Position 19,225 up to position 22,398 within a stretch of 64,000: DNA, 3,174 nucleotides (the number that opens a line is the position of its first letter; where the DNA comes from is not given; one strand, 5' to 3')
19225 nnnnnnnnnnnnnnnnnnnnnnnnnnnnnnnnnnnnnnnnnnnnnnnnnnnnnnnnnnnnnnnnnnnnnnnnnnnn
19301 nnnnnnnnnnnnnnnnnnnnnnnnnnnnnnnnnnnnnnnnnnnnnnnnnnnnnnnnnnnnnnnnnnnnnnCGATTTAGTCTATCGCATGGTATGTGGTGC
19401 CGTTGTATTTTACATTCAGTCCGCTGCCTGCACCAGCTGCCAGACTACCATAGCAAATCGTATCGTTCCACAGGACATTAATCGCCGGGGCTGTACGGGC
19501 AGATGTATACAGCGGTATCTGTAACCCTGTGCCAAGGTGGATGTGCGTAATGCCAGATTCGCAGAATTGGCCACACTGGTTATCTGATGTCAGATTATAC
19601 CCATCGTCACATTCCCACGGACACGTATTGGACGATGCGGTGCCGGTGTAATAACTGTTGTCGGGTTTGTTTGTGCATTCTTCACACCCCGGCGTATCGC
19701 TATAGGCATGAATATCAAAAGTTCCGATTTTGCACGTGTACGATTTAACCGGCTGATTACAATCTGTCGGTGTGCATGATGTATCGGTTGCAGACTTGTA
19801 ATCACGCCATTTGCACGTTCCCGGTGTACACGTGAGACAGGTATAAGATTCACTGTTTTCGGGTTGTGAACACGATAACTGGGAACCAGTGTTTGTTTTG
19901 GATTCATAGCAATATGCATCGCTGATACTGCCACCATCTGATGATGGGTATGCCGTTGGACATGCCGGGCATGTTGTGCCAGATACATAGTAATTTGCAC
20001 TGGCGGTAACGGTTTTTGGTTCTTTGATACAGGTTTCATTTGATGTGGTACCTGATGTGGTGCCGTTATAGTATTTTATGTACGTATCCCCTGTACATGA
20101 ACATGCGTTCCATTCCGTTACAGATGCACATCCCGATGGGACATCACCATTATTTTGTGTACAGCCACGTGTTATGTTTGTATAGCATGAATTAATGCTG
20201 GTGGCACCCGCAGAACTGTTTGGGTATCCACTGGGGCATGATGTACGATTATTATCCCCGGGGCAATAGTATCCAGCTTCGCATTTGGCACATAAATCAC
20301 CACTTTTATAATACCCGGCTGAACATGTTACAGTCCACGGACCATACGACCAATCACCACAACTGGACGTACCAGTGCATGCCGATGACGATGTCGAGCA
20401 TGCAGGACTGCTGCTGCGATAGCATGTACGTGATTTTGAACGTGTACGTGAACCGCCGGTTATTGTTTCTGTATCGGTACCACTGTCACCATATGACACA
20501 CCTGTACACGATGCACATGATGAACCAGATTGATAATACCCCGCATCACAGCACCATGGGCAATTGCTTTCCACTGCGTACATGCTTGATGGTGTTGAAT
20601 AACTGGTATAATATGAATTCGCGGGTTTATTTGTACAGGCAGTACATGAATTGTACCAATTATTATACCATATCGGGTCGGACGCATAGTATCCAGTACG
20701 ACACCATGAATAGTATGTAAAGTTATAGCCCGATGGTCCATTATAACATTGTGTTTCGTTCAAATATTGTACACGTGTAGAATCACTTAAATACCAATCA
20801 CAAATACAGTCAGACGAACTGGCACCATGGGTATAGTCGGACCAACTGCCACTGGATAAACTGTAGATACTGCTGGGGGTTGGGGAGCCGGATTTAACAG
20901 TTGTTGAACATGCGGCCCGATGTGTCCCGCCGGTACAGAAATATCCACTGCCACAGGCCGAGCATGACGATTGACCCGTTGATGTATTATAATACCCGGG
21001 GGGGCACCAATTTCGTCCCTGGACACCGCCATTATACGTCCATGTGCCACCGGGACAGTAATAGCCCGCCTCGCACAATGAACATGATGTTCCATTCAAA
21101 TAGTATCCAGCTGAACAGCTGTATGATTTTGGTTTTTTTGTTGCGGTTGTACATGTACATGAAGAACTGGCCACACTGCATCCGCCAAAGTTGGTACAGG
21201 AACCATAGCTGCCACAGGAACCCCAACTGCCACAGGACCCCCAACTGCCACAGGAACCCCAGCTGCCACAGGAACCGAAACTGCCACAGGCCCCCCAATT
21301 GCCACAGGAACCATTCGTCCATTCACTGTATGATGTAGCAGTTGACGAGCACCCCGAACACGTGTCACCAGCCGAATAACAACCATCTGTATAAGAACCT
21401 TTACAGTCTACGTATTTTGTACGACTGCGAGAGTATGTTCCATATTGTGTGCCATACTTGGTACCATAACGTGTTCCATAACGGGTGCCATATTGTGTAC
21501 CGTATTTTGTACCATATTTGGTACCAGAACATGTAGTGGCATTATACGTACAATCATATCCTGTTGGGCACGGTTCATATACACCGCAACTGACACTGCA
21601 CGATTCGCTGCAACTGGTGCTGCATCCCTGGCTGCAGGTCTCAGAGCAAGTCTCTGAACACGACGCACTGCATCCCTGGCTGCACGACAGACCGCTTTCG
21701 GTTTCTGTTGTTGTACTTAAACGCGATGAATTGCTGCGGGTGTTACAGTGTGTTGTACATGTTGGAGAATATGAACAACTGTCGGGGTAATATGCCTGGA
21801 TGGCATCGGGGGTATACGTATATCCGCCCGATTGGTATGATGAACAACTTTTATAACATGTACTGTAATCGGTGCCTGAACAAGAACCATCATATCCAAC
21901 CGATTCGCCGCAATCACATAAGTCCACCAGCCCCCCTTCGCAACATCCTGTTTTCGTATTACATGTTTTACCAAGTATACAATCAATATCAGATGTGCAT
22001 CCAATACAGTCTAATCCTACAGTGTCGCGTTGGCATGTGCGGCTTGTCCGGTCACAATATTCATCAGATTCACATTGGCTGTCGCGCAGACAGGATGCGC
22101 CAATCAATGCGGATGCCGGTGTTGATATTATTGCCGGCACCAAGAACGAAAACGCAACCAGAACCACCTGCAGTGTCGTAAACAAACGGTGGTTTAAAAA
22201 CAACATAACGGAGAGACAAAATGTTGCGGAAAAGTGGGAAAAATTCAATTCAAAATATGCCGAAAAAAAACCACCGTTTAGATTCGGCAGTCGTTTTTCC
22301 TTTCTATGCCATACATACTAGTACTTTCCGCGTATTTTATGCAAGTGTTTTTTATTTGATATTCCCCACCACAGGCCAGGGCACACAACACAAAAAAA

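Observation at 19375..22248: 957-aa eukaryote-like cysteine-rich repeat protein with in-frame DNA tandem repeats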

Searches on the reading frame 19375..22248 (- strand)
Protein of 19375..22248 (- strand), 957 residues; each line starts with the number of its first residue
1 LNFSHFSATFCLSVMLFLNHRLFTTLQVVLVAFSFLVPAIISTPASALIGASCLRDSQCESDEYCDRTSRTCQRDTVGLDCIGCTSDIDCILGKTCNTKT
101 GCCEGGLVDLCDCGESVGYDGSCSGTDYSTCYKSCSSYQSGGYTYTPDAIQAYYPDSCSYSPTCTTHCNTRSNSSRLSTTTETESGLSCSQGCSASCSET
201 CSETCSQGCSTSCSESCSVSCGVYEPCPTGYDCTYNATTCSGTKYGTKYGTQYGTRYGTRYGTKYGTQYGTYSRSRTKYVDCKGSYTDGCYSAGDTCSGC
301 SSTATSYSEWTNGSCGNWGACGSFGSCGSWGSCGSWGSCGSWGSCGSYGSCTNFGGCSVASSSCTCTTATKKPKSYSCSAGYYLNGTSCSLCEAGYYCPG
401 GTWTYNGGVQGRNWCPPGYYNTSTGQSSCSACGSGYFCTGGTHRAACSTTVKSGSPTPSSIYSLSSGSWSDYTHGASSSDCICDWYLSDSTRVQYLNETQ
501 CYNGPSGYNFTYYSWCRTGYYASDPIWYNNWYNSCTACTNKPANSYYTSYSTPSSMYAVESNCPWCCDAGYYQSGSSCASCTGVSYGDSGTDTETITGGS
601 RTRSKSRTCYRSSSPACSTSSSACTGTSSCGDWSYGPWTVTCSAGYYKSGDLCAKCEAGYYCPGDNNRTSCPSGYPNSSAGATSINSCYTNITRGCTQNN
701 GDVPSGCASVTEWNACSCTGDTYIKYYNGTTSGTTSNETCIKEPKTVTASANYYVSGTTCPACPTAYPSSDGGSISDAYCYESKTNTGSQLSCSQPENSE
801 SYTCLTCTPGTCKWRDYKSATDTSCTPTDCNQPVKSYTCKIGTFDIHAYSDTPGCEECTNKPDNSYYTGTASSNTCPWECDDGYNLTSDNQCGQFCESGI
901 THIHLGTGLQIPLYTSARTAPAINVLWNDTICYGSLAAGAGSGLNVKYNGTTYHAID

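Call 4: search_protein_families(library=pfam, proteins=[window:19375-22248:-], max_evalue=10)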
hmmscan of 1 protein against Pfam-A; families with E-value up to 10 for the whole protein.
window:19375-22248:- (957 aa): 1 family
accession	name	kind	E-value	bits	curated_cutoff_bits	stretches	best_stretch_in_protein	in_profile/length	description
PF01391.23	Collagen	-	0.012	15.8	27.2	1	313-349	13-49/60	Collagen triple helix repeat (20 copies)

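Call 5: search_protein_families(library=ncbifam, proteins=[window:19375-22248:-], max_evalue=10)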
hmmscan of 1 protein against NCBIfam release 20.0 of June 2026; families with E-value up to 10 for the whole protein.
window:19375-22248:- (957 aa): 1 family
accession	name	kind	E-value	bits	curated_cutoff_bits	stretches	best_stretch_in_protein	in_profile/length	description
NF038313.3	HisXaaSer_A4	exception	6e-06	27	55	1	303-350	45-92/93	His-Xaa-Ser repeat protein HxsA4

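Call 8: find_homologous_proteins(query=window:19375-22248:-, max_evalue=0.001)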
Query window:19375-22248:- (957 aa): 40 proteins with E <= 0.001 among 8000 candidates.
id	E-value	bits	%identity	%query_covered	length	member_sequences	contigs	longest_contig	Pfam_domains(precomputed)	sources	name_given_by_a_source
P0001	1.5e-264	899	55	59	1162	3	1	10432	-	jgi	-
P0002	2.2e-177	610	64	31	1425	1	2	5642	-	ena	-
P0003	8.9e-159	549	59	33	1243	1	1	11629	-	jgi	-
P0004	2.4e-146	508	55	32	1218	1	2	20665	-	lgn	-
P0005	4.9e-134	467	62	35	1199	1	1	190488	-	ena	-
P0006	2.9e-130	454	42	49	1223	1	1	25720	-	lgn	-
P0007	3.8e-130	454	50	46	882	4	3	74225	PF23091.3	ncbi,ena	-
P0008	1.2e-119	419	49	30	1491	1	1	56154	-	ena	-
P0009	4.9e-119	417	43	48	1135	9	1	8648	-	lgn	-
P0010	8.9e-115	403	42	57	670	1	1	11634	-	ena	-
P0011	2.6e-104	368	56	33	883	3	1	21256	-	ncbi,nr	ncbi:MAG: hypothetical protein J6L47_04300 [Alphaproteobacteria bacterium]|nr:hypothetical protein [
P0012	8.7e-103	363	64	16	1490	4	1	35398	PF09479.17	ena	-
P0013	2.0e-101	359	47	37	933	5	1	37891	-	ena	-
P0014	5.1e-100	354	45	40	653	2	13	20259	-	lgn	-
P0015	2.4e-97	345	38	61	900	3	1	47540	-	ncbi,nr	ncbi:MAG: hypothetical protein K2L95_00970 [Alphaproteobacteria bacterium]|nr:hypothetical protein [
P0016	1.8e-95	339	37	67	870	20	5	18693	PF23091.3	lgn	-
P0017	6.9e-95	337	53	28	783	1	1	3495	PF23091.3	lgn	-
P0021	7.9e-84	301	39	54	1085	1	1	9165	-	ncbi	-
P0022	5.9e-63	232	52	16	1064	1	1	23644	PF26010.1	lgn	-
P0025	4.4e-44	169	53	14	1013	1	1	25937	-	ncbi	-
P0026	1.6e-42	164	33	51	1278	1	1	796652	-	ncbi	-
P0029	6.3e-30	122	64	10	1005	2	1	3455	PF09479.17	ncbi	-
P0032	1.4e-20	91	43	16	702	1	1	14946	-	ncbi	-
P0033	2.3e-20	91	51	8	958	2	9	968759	-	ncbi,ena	-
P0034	3.8e-18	83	46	8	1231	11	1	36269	PF27023.1,PF09479.17,PF07562.21,PF23091.3,PF07699.20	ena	-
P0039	6.6e-10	56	31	21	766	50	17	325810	-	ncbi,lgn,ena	-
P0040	6.9e-6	43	35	9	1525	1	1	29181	PF27023.1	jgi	jgi:hypothetical protein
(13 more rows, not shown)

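Call 10: search_protein_families(library=pfam, proteins=[P0007, P0016, P0034, P0012, P0022, P0040, P0001, P0017], max_evalue=0.1)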
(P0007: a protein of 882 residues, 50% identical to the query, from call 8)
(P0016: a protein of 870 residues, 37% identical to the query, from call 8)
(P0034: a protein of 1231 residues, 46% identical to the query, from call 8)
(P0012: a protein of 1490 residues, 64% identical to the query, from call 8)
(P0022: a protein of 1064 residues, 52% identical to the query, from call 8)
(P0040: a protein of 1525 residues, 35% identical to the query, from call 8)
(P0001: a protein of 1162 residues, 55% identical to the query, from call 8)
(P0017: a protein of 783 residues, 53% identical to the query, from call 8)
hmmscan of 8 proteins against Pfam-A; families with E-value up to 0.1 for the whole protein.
P0007 (882 aa): 1 family
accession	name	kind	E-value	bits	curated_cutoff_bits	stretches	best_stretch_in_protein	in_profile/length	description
PF23091.2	TNFR_ELAPOR1_6th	-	3.2e-06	27.4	33.2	1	663-696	2-35/41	ELAPOR1-like, TNF receptor-like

P0016 (870 aa): 1 family
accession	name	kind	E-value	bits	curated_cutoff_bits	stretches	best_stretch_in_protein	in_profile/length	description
PF23091.2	TNFR_ELAPOR1_6th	-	1.4e-05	25.4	33.2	1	620-651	2-33/41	ELAPOR1-like, TNF receptor-like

P0034 (1231 aa): 4 families
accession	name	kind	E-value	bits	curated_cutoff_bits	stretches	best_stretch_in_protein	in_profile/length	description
PF07699.19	Ephrin_rec_like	-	9e-21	73.8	23.1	5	792-823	1-33/48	Tyrosine-protein kinase ephrin type A/B receptor-like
PF07562.20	NCD3G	-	6.5e-14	52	38.9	1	626-651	28-53/54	Nine Cysteines Domain of family 3 GPCR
PF23091.2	TNFR_ELAPOR1_6th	-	1.6e-12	47.6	33.2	3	620-649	7-35/41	ELAPOR1-like, TNF receptor-like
PF09479.16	Flg_new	-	2.6e-06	27.9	27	1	442-490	23-65/65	Listeria-Bacteroides repeat domain (List_Bact_rpt)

P0012 (1490 aa): 1 family
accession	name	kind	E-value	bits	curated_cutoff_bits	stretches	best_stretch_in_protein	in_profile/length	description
PF09479.16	Flg_new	-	5.8e-33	113.3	27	5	224-263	22-64/65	Listeria-Bacteroides repeat domain (List_Bact_rpt)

P0022 (1064 aa): 0 families

P0040 (1525 aa): 1 family
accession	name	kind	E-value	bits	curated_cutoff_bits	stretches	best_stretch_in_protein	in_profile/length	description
PF07699.19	Ephrin_rec_like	-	0.0053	17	23.1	2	1102-1135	2-35/48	Tyrosine-protein kinase ephrin type A/B receptor-like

P0001 (1162 aa): 0 families

P0017 (783 aa): 1 family
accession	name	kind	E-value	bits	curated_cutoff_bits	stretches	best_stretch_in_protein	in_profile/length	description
PF23091.2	TNFR_ELAPOR1_6th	-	1.4e-05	25.4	33.2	1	350-380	2-32/41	ELAPOR1-like, TNF receptor-like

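Call 17: find_encoding_contigs(protein=window:19375-22206:-, flank=10000, max_places=5)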
Protein window:19375-22206:- (943 aa): no gene with exactly this product is on record in the collection.

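Call 18: find_encoding_contigs(protein=P0001, flank=10000, max_places=5)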
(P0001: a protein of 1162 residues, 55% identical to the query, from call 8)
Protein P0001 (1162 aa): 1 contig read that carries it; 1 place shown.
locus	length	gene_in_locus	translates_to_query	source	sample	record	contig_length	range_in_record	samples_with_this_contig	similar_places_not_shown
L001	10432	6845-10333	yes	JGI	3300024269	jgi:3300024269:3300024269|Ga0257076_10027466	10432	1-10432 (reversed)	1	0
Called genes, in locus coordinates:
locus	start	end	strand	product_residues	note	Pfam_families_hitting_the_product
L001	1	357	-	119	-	?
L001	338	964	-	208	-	PF01351:RNase_HII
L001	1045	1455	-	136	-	-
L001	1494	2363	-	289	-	PF25025:EF-Ts_N (weak), PF00889:EF_TS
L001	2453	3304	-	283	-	PF00318:Ribosomal_S2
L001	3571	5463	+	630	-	PF00082:Peptidase_S8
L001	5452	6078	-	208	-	PF00239:Resolvase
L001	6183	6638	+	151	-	PF00436:SSB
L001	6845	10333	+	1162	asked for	-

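Call 29: search_protein_families(library=pfam, alignment_id=A3, max_evalue=0.01)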
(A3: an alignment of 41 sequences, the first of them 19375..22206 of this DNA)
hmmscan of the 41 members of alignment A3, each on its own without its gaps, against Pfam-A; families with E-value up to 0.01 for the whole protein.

A. member 1, window:19375-22206:- (943 aa): 0 families

B. families by the number of members that match (of 41 scanned): 5 families
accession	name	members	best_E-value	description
PF23091.2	TNFR_ELAPOR1_6th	8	1.6e-12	ELAPOR1-like, TNF receptor-like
PF07699.19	Ephrin_rec_like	7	9e-21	Tyrosine-protein kinase ephrin type A/B receptor-like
PF09479.16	Flg_new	5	5.8e-33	Listeria-Bacteroides repeat domain (List_Bact_rpt)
PF07562.20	NCD3G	2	6.5e-14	Nine Cysteines Domain of family 3 GPCR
PF10713.14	DUF2509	1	0.0044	Protein of unknown function (DUF2509)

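Call 50: list_cluster_members(proteins=[P0034, P0040, P0026, P0033, P0039, P0007, P0021, P0025, P0032, P0029])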
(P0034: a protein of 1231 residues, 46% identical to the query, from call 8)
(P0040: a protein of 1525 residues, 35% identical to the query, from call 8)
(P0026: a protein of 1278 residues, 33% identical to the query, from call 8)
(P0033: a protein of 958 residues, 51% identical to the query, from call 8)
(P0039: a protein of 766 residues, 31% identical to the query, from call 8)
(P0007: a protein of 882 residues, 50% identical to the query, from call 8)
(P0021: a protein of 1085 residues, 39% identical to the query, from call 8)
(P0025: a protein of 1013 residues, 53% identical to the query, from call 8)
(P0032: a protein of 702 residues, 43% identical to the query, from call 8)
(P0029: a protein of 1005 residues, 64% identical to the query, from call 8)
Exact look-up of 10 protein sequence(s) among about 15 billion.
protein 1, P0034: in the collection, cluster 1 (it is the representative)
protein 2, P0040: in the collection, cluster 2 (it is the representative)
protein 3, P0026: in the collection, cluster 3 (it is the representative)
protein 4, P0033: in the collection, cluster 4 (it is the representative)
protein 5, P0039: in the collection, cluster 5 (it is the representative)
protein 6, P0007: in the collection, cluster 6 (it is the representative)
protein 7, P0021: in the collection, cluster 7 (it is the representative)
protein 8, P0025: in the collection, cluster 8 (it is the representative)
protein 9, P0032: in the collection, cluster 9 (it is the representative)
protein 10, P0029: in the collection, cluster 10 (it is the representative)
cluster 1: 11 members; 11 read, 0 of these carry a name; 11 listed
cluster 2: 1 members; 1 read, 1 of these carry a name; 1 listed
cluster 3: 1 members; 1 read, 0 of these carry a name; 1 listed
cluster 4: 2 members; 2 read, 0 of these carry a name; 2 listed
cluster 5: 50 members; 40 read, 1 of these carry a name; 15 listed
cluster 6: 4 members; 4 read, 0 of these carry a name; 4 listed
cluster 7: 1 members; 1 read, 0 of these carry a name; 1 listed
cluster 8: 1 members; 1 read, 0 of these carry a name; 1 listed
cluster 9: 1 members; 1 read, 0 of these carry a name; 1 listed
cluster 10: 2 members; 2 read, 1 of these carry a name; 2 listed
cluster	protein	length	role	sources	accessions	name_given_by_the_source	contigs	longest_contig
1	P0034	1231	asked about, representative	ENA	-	-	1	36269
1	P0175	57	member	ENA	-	-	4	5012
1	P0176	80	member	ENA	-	-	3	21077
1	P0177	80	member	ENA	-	-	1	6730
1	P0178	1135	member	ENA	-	-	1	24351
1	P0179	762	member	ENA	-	-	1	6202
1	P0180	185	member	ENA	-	-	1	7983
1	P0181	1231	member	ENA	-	-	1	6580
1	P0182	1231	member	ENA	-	-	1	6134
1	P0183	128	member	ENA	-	-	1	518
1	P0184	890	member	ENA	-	-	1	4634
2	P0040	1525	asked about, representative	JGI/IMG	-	hypothetical protein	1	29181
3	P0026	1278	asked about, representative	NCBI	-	-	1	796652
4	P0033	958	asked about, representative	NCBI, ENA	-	-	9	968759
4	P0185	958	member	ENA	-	-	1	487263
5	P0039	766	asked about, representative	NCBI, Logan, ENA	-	-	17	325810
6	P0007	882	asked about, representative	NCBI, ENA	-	-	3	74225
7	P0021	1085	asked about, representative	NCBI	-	-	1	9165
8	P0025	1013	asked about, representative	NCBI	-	-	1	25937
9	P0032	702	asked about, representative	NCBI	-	-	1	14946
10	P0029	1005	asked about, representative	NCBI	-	-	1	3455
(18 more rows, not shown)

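Call 56: find_encoding_contigs(protein=P0040, flank=8000, max_places=2)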
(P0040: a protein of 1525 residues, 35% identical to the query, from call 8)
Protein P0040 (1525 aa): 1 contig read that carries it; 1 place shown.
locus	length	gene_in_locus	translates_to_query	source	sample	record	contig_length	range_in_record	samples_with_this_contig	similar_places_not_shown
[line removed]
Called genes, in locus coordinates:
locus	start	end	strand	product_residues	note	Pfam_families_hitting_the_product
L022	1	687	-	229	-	?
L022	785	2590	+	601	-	-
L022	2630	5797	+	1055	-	PF23091:TNFR_ELAPOR1_6th (weak)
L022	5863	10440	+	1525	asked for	PF27023:6BHPP (faint)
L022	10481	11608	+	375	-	-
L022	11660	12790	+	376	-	-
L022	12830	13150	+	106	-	-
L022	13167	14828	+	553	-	-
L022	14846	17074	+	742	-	PF00270:DEAD, PF00271:Helicase_C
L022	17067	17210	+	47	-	-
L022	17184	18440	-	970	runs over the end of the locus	PF23162:AEP_C962R, PF08707:PriCT_2, PF08706:D5_N (weak)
